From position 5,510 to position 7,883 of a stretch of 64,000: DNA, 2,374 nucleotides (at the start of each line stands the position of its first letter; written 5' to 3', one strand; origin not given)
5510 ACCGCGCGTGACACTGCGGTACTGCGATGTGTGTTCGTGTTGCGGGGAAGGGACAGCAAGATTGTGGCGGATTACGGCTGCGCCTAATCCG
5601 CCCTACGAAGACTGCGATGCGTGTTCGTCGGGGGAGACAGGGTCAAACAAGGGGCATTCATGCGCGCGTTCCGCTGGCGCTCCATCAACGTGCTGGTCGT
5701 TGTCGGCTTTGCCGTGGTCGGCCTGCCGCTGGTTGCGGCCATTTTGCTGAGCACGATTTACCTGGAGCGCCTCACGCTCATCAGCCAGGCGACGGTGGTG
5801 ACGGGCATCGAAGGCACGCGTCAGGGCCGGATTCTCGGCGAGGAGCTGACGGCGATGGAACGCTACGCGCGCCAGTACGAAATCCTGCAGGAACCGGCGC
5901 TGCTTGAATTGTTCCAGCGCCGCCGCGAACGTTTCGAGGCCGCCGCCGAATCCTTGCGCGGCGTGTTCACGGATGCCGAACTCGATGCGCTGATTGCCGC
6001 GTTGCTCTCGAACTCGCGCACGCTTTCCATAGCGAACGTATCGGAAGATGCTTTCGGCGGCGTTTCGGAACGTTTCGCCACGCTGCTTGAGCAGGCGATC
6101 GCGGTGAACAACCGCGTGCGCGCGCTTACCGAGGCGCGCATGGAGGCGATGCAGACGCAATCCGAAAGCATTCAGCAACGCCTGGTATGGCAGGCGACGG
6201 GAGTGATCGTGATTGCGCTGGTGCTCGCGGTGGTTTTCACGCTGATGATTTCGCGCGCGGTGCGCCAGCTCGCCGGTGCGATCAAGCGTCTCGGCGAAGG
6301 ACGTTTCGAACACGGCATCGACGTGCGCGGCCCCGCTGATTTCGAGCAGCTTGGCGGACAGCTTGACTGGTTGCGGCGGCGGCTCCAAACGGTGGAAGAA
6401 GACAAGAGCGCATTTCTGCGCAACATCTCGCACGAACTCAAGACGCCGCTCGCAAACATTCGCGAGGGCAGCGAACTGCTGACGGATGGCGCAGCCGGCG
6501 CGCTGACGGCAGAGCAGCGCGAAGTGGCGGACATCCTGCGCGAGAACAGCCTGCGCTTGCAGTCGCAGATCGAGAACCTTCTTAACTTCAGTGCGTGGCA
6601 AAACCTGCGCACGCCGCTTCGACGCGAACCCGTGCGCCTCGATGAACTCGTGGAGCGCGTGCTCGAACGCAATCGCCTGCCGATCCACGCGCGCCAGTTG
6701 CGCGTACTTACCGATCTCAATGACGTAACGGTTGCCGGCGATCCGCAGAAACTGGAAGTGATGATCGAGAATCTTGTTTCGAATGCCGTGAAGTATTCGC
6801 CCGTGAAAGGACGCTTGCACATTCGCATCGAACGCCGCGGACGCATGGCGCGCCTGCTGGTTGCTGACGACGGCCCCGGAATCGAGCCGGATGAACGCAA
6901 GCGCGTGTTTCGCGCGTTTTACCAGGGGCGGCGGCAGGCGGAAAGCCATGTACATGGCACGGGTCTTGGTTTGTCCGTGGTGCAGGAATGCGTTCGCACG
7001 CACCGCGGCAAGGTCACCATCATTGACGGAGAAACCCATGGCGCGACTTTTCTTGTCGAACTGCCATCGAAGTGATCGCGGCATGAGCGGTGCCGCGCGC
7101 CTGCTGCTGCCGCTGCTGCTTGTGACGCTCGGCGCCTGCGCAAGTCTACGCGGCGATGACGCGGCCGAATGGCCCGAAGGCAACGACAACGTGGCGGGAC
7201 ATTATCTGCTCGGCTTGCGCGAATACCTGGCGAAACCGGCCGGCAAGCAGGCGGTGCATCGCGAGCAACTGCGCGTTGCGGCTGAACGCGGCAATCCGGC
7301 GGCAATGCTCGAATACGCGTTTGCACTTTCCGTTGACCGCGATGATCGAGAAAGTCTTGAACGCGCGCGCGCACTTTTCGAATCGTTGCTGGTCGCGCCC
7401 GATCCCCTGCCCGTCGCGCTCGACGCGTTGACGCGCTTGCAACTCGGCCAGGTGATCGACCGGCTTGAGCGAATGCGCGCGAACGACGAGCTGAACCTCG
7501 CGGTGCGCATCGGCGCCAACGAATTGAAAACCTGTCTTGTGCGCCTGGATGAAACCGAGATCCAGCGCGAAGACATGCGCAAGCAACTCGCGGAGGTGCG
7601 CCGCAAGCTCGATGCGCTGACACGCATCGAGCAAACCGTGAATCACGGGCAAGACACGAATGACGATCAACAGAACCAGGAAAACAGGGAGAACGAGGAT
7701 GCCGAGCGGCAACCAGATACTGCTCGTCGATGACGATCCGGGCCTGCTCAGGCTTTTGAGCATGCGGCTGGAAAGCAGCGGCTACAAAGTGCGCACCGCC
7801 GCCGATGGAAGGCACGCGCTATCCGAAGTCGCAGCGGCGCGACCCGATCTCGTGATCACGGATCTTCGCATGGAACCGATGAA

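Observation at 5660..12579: GlrK/QseG/GlrR-type sigma-54 two-component module directly upstream of an island of three secreted EF-hand proteins and a small OM beta-barrel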

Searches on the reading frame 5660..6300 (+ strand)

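Call 71: search_solved_structures(query=window:5660-6300:+, max_evalue=0.001, show_alignments=1)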
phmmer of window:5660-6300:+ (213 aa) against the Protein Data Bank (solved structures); distinct sequences matched with E-value up to 0.001: 3.
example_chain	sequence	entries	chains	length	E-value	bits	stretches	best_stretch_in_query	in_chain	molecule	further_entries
9m08_C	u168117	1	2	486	4.8e-11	46.6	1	7-213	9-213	histidine kinase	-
8jwd_A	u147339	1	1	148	1.5e-05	28.7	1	50-145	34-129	histidine kinase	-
9m07_A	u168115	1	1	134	0.00081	23.1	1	53-122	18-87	histidine kinase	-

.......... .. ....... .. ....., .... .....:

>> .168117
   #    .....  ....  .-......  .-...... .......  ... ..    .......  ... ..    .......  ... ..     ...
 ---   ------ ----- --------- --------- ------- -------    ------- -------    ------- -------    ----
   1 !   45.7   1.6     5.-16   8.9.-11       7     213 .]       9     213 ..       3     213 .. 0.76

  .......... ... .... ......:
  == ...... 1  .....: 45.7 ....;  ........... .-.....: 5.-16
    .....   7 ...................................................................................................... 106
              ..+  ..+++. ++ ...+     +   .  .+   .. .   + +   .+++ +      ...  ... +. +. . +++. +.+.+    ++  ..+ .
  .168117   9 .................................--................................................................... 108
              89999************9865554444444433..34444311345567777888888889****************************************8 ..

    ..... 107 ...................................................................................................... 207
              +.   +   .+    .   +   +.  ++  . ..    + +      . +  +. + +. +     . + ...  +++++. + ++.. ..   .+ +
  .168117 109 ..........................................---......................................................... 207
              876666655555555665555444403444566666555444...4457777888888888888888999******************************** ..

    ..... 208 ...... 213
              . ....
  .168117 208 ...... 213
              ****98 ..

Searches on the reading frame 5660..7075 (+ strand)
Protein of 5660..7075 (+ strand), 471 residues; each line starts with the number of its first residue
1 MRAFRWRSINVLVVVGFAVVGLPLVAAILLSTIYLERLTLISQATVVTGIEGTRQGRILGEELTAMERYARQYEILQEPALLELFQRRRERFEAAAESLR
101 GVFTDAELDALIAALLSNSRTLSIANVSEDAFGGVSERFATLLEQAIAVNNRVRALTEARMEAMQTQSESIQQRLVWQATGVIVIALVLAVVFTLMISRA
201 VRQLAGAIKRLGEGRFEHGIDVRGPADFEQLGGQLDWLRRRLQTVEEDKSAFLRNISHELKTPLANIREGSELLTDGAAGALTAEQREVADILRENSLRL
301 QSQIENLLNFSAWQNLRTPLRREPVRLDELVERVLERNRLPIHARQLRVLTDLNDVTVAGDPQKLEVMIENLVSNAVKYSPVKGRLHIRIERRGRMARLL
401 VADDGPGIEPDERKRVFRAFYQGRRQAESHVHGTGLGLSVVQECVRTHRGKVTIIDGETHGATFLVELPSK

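Call 3: search_protein_families(library=pfam, proteins=[window:5660-7075:+], max_evalue=0.01)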
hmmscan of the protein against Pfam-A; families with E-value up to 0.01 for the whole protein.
window:5660-7075:+ (471 aa): 4 families
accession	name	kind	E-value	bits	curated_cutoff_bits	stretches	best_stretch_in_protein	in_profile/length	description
PF02518.31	HATPase_c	-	2.5e-25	89.5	26.4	1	360-470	1-109/111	Histidine kinase-, DNA gyrase B-, and HSP90-like ATPase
PF00512.31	HisKA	-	4.6e-15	55.9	26.9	1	249-312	2-62/66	His Kinase A (phospho-acceptor) domain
PF00672.30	HAMP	-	3.2e-05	24.6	25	1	194-243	3-52/53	HAMP domain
PF13581.12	HATPase_c_2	-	0.0039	17.6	27.4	1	363-445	30-109/127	Histidine kinase-like ATPase domain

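Call 4: search_protein_families(library=ncbifam, proteins=[window:5660-7075:+], max_evalue=0.01)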
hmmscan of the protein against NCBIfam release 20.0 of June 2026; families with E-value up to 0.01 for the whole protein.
window:5660-7075:+ (471 aa): 82 families (the best 25 are shown)
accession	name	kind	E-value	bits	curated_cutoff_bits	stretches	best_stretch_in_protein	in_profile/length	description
NF046044.1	PnpS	equivalog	3.3e-48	164.6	400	1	242-469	163-390/390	two-component system histidine kinase PnpS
NF008312.0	PRK11100.1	equivalog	5.9e-48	163.9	356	1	162-470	171-474/477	two-component system sensor histidine kinase CreC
NF033092.0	HK_WalK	equivalog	1.6e-46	159.1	725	2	243-469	366-593/594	cell wall metabolism sensor histidine kinase WalK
TIGR02966.1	phoR_proteo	equivalog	3e-43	148.1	334.2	1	241-467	106-332/333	phosphate regulon sensor histidine kinase PhoR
NF007007.0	PRK09470.1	equivalog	2.9e-40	138.6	486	1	183-469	178-458/463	envelope stress sensor histidine kinase CpxA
NF012163.2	BaeS_SmeS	equivalog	6.3e-39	134.2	500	1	169-468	159-456/457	sensor histidine kinase efflux regulator BaeS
NF007898.0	PRK10604.1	equivalog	2.7e-37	129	478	1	182-470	142-423/433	two-component system sensor histidine kinase RstB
NF040691.1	MtrAB_MtrB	equivalog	4.1e-37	128.4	450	1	161-470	176-492/507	MtrAB system histidine kinase MtrB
NF007837.0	PRK10549.1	equivalog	2.6e-35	122.1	603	1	170-470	160-458/466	envelope stress sensor histidine kinase BaeS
NF047874.1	MASE3_PAS_HK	subfamily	4.6e-35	121.5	560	1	245-470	394-625/655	MASE3 domain-containing sensor histidine kinase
NF047465.1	hybrid_HK_LvrA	exception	6.5e-35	120.4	1200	1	235-469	188-421/819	hybrid histidine kinase/response regulator LvrA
TIGR02956.1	TMAO_torS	equivalog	2.9e-34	118.4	676.5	1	246-469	461-681/967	TMAO reductase system sensor histidine kinase/response regulator TorS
NF041735.1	hist_kin_RppB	equivalog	6.4e-34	117.5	400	1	252-469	219-438/438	two-component system sensor histidine kinase RppB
NF045911.1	TCSHisKinNblS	equivalog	1.9e-31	109.1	1000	1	244-469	383-619/621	two-component system sensor histidine kinase NblS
NF007004.0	PRK09467.1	equivalog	2.9e-31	108.8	415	1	174-470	157-436/440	two-component system sensor histidine kinase EnvZ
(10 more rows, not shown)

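Call 16: list_cluster_members(proteins=[window:5660-7072:+, window:7660-9051:+, window:9274-9540:+, window:9980-10555:+, window:10806-11975:+, window:12073-12576:+, window:12076-12576:+, window:13426-15132:-])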
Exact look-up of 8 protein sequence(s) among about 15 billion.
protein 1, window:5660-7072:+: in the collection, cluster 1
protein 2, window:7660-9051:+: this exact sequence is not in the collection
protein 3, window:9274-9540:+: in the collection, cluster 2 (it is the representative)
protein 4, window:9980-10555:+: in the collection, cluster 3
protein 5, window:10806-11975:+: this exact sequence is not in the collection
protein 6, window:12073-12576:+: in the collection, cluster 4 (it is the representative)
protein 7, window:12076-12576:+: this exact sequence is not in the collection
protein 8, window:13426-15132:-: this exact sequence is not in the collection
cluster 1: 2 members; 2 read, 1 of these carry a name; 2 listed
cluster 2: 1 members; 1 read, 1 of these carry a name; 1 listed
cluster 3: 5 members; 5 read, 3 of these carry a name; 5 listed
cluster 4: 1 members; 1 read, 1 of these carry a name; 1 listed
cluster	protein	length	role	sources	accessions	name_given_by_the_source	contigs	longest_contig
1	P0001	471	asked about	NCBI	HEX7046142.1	MAG TPA: HAMP domain-containing sensor histidine kinase [Gammaproteobacteria bacterium]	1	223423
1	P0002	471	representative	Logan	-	-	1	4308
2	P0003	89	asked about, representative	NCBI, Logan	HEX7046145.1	MAG TPA: hypothetical protein VF275_01055 [Gammaproteobacteria bacterium]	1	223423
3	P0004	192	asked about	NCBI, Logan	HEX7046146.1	MAG TPA: outer membrane beta-barrel protein [Gammaproteobacteria bacterium]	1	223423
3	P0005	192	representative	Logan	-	-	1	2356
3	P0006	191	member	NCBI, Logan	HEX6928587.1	MAG TPA: outer membrane beta-barrel protein [Gammaproteobacteria bacterium]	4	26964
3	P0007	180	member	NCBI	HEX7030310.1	MAG TPA: outer membrane beta-barrel protein [Gammaproteobacteria bacterium]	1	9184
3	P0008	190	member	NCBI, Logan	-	-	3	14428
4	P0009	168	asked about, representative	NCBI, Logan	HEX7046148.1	MAG TPA: hypothetical protein VF275_01070 [Gammaproteobacteria bacterium]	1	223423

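Call 64: search_solved_structures(query=window:5660-7072:+, max_evalue=1e-10)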
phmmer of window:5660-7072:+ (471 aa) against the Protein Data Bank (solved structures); distinct sequences matched with E-value up to 1e-10: 39.
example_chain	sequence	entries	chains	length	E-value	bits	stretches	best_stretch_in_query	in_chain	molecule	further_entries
9m08_C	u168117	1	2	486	4.7e-67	230.4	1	7-469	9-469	histidine kinase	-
4biu_A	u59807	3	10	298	1e-28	104.1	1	199-469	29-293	SENSOR PROTEIN CPXA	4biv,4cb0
4biw_A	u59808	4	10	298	1.4e-28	103.6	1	199-469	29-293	SENSOR PROTEIN CPXA | Sensor histidine kinase CpxA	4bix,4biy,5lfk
4biz_A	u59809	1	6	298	1.3e-27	100.4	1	199-469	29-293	SENSOR PROTEIN CPXA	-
4jas_A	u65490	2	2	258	1.7e-24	90.2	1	240-469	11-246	Histidine kinase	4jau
2c2a_A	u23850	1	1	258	1.8e-24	90.1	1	240-469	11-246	SENSOR HISTIDINE KINASE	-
3dge_A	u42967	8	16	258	1.9e-24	90.1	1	240-469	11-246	Sensor protein | Histidine kinase | Sensor histidine kinase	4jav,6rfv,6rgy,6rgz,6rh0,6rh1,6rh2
5uht_A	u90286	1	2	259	1.9e-24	90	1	240-469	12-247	Sensor histidine kinase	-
6azr_A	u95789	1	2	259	9.3e-24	87.8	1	240-469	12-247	Sensor histidine kinase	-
4i5s_A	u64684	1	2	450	3.7e-23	85.8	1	245-469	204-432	Putative histidine kinase CovS; VicK-like protein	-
6rh7_A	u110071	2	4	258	4.6e-23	85.5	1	240-469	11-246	Sensor histidine kinase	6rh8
4u7n_A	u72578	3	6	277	4e-22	82.4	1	242-469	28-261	Histidine protein kinase sensor protein | Histidine kinase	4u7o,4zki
5c93_A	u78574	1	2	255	4.7e-22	82.1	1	243-469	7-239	Histidine kinase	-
6lgq_C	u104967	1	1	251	1.1e-21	80.9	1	244-470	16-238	Histidine kinase KdpD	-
7z8n_A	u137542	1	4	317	1.3e-21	80.6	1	221-468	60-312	Histidine kinase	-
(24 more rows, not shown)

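Call 79: predict_structure(alignment_id=A8)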
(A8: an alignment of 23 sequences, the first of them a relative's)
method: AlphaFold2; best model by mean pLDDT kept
length: 89 residues; sequences in the alignment: 23
mean_pLDDT: 71.0   pTM: 0.48
mean pLDDT of the five models: 71.0, 70.1, 69.3, 68.9, 67.9
residues with pLDDT >= 90: 6; 70-90: 42; 50-70: 31; < 50: 10
segments of 3 or more residues with pLDDT < 50: 84-89
pLDDT, mean of each block of 10 residues (from residue 1): 58 52 66 88 85 86 88 65 49
secondary structure, 60 per line:
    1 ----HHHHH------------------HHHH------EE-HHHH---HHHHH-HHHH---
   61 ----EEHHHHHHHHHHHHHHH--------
elements in order: H5-9 H28-31 H41-44 H48-52 H54-57 H67-81

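Call 81: fold_search(model_id=the predicted structure, library=pdb)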
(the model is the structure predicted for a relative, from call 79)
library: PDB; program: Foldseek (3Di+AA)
matches with E <= 10: 846; with E <= 0.001: 0
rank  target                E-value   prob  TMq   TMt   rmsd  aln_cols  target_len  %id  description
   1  2m7n_MODEL_1_A        3.5e-03  1.00  0.43  0.54   3.8        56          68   39  C-terminal structure of (Y81F)-EhCaBP1 (released 2013-06-19)
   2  4byf_B                1.7e-02  1.00  0.46  0.30   3.9        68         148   25  Crystal structure of human Myosin 1c in complex with calmodulin in the pre-power stroke state (released 2014-03-26)
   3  1clm                  2.5e-02  1.00  0.52  0.33   6.7        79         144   25  STRUCTURE OF PARAMECIUM TETRAURELIA CALMODULIN AT 1.8 ANGSTROMS RESOLUTION (released 1993-10-31)
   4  6k67_B                2.5e-02  0.99  0.47  0.51   8.8        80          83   26  Application of anti-helix antibodies in protein structure determination (9011-3LRH) (released 2019-08-14)
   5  6psd_C                2.6e-02  1.00  0.47  0.56   5.1        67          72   25  Complex of CRACR2a with a Dynein Light Intermediate Chain Peptide (released 2020-07-15)
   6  6yig                  4.0e-02  1.00  0.46  0.40   2.4        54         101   28  Crystal structure of the N-terminal EF-hand domain of Arabidopsis thaliana AtEH1/Pan1 (released 2021-04-14)
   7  6k67_D                4.0e-02  0.99  0.47  0.51   8.9        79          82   24  Application of anti-helix antibodies in protein structure determination (9011-3LRH) (released 2019-08-14)
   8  2ro8_MODEL_1_A        4.5e-02  1.00  0.51  0.57   4.3        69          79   25  Solution structure of calcium bound soybean calmodulin isoform 1 N-terminal domain (released 2008-04-08)
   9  1y6w                  4.5e-02  1.00  0.49  0.32   2.9        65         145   25  Trapped intermediate of calmodulin (released 2005-03-01)
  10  7jts_t                4.5e-02  0.97  0.45  0.30   5.5        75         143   25  Stalk of radial spoke 1 attached with doublet microtubule from Chlamydomonas reinhardtii (released 2020-12-16)
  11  2llo_MODEL_1_A        4.5e-02  0.93  0.38  0.41   5.7        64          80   26  Solution NMR-derived structure of calmodulin N-lobe bound with ER alpha peptide (released 2012-02-01)
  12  8fns                  4.8e-02  0.99  0.45  0.39   3.9        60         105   32  X-ray crystal structure of Methylorubrum extorquens AM1 lanmodulin (LanM) with neodymium (III) bound at pH 7 (released 2023-06-07)
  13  9ntz                  5.2e-02  1.00  0.45  0.10   2.7        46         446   30  Crystal structure of calcium-dependent protein kinase 1 (CDPK1) from Cryptosporidium parvum in complex with inhibitor BK (released 2026-04-01)
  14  6psd_O                5.2e-02  0.99  0.46  0.55   5.1        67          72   25  Complex of CRACR2a with a Dynein Light Intermediate Chain Peptide (released 2020-07-15)
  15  1cll                  5.2e-02  0.99  0.52  0.33   7.2        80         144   24  CALMODULIN STRUCTURE REFINED AT 1.7 ANGSTROMS RESOLUTION (released 1993-10-31)
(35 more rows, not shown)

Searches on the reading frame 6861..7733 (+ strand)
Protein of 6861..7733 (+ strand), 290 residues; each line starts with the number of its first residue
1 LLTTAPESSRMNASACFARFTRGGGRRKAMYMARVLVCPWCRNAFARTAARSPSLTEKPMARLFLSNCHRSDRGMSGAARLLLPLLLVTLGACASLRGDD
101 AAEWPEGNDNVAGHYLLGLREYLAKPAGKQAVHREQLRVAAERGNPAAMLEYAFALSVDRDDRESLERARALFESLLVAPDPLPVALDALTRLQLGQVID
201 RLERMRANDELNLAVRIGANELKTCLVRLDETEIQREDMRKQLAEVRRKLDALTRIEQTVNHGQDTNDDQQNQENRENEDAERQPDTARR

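Call 3: search_protein_families(library=pfam, proteins=[window:6861-7733:+], max_evalue=0.01)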
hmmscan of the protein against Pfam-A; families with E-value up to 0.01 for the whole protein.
window:6861-7733:+ (290 aa): 0 families

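Call 4: search_protein_families(library=ncbifam, proteins=[window:6861-7733:+], max_evalue=0.01)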
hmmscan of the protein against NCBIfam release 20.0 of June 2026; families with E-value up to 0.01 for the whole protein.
window:6861-7733:+ (290 aa): 1 family
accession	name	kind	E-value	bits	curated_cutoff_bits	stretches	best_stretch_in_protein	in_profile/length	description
NF008420.0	PRK11247.1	equivalog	0.0015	17.7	395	1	147-204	125-181/257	aliphatic sulfonates ABC transporter ATP-binding protein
